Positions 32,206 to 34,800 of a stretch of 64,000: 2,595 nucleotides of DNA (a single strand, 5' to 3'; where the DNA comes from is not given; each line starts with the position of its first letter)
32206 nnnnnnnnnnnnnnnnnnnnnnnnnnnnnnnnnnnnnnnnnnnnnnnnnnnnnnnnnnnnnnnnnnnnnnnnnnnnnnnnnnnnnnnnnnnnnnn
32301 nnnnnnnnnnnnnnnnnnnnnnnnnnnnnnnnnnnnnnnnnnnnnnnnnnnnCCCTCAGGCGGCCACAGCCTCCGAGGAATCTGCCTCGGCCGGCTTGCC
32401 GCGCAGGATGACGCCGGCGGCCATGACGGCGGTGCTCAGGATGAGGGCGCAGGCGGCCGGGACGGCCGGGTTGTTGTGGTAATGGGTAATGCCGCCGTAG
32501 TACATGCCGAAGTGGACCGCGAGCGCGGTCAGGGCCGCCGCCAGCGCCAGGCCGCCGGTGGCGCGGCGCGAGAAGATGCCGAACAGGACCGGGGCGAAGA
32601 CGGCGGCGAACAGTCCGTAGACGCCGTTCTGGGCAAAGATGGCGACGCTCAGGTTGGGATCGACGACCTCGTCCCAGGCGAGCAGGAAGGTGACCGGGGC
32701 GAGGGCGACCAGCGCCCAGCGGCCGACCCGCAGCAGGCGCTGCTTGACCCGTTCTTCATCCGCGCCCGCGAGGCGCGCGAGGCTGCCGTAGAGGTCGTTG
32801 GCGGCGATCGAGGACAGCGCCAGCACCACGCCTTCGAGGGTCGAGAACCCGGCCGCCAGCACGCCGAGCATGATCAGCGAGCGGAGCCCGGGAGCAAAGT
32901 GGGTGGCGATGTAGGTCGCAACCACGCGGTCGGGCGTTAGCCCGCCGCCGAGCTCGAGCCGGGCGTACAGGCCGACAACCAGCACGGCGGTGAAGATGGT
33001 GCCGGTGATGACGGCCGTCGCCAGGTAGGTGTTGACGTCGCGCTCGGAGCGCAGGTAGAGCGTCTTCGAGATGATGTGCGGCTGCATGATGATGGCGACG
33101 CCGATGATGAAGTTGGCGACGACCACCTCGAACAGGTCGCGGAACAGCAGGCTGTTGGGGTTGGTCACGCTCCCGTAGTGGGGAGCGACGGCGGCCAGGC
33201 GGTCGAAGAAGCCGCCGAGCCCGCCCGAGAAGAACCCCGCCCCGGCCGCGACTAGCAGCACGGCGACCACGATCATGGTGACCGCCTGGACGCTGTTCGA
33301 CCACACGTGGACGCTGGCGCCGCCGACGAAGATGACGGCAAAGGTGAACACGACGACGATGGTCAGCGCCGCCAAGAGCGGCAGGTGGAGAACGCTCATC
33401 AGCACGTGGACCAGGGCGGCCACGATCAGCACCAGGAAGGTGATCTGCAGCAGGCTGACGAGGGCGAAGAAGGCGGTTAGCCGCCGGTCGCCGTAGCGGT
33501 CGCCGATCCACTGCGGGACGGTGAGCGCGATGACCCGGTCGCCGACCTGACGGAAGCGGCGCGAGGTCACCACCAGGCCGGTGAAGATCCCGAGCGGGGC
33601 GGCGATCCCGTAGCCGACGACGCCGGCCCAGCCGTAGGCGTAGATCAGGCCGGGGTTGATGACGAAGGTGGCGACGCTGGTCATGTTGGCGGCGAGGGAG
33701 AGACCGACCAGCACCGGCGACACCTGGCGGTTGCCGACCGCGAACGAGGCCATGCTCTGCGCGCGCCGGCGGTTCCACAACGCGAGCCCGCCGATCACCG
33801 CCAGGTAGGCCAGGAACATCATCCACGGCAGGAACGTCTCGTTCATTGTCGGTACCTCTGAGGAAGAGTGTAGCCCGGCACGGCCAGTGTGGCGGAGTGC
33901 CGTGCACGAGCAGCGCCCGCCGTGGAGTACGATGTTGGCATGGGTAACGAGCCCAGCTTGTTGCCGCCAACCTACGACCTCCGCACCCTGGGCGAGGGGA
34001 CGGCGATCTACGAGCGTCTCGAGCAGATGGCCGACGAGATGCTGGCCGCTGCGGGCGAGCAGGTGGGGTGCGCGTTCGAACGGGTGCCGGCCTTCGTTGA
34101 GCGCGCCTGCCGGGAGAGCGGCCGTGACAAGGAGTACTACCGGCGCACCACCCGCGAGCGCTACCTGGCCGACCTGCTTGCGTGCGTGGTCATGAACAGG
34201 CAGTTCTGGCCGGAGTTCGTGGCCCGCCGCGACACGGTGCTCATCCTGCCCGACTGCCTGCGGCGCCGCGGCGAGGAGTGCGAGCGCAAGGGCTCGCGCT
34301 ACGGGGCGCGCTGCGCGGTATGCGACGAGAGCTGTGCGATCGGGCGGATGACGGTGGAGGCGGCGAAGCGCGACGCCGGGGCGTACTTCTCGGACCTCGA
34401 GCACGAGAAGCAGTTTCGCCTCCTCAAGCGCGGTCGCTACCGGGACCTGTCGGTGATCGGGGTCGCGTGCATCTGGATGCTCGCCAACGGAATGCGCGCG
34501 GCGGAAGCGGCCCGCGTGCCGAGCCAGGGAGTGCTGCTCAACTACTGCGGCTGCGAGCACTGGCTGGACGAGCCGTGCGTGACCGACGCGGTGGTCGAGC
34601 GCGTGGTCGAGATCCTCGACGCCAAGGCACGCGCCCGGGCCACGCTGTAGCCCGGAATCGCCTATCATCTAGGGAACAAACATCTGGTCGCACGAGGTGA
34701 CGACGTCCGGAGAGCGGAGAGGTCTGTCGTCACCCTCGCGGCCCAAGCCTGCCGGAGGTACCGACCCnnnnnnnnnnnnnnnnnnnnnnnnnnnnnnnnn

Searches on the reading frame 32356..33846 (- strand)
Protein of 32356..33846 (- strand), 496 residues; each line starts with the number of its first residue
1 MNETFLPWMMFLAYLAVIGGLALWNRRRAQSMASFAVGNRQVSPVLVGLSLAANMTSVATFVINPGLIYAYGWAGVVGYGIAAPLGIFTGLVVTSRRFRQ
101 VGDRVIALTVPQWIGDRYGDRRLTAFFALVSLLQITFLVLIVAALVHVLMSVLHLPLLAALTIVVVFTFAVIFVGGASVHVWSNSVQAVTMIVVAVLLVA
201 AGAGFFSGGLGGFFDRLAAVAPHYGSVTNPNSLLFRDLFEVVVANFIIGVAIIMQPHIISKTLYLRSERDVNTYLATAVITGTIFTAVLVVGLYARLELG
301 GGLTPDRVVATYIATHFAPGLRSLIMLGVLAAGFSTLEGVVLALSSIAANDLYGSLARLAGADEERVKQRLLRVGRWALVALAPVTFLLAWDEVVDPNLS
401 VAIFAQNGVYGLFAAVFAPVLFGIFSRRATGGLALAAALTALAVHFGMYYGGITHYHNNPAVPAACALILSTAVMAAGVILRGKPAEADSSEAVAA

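Call 78: search_protein_families(library=pfam, proteins=[window:32356-33846:-], max_evalue=0.00001)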
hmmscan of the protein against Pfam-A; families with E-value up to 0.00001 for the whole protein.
window:32356-33846:- (496 aa): 1 family
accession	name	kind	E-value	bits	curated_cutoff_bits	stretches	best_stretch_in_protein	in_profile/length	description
PF00474.23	SSF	-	2.5e-32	112.7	22.8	1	35-439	1-404/406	Sodium:solute symporter family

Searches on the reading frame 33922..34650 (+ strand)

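Call 78: search_protein_families(library=pfam, proteins=[window:33922-34650:+], max_evalue=0.00001)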
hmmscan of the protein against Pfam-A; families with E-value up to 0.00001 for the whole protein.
window:33922-34650:+ (242 aa): 1 family
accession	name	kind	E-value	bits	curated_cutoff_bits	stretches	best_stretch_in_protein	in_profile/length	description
PF01976.22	DUF116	-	3.6e-15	56.2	25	1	89-230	23-153/155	Protein of unknown function DUF116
